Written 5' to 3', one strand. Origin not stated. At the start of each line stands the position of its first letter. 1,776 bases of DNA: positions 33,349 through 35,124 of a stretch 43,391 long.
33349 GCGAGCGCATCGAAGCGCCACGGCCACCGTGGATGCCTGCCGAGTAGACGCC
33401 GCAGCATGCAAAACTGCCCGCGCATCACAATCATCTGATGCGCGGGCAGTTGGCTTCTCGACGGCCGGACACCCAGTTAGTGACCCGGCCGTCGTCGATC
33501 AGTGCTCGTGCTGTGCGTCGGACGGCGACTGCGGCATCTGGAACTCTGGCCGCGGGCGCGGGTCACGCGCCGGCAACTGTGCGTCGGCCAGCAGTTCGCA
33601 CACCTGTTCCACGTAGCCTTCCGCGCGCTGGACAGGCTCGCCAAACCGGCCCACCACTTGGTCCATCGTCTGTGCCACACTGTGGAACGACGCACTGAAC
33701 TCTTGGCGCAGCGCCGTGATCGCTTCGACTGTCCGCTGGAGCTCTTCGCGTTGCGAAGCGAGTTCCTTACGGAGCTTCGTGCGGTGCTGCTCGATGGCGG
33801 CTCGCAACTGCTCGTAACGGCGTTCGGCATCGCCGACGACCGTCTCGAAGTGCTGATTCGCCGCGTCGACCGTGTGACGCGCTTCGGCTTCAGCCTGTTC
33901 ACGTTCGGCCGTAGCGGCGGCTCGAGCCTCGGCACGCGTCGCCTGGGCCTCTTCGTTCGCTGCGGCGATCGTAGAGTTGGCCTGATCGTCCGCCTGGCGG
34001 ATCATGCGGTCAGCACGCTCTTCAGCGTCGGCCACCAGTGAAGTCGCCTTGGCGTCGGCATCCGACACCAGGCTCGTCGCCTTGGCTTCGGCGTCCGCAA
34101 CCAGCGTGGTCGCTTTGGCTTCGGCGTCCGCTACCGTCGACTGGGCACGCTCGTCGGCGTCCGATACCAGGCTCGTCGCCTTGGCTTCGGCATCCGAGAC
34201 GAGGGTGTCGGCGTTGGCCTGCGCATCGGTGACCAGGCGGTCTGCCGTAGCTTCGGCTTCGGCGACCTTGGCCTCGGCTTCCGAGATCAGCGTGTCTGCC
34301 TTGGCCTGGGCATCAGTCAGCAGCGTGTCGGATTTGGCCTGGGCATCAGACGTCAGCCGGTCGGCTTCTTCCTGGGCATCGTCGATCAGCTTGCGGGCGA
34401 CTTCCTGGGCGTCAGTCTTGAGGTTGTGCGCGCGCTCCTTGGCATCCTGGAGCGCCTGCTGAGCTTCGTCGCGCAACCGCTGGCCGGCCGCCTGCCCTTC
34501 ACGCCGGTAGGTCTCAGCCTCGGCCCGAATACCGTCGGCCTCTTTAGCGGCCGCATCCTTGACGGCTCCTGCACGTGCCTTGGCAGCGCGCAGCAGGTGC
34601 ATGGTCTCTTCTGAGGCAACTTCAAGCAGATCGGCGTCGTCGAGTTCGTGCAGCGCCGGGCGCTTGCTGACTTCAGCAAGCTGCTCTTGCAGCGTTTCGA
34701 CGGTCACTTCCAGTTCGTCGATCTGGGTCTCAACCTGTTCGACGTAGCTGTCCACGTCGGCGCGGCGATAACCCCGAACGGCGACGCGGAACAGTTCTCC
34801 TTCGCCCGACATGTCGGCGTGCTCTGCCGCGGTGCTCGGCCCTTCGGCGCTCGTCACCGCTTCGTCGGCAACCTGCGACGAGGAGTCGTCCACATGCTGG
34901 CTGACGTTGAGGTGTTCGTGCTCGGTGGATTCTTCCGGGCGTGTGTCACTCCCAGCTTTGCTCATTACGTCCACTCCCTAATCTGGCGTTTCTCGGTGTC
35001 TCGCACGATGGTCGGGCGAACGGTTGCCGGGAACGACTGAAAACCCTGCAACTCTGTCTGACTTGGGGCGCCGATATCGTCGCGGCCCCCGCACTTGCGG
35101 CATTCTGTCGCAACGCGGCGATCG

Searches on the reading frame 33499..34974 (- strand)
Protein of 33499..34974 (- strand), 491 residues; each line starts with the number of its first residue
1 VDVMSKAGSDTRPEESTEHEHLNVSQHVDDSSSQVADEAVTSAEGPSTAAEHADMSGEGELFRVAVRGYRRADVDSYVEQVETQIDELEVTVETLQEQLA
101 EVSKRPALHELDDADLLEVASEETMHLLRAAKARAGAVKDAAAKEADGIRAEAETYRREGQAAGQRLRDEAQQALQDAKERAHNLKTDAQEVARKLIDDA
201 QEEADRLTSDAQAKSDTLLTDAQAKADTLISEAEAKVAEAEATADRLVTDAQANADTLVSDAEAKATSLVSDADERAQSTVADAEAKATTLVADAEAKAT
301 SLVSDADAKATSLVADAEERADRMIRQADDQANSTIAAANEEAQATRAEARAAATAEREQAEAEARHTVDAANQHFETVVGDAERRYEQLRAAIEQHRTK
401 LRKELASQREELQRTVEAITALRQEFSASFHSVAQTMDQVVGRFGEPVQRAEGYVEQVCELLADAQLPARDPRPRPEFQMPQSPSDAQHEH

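Call 75: search_protein_families(library=pfam, proteins=[window:33499-34974:-], max_evalue=0.00001)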
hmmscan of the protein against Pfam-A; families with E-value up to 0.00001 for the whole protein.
window:33499-34974:- (491 aa): 1 family
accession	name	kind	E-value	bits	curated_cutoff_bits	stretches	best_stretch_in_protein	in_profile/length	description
PF05103.18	DivIVA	-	5.5e-14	52.7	28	0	62-187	11-128/131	DivIVA protein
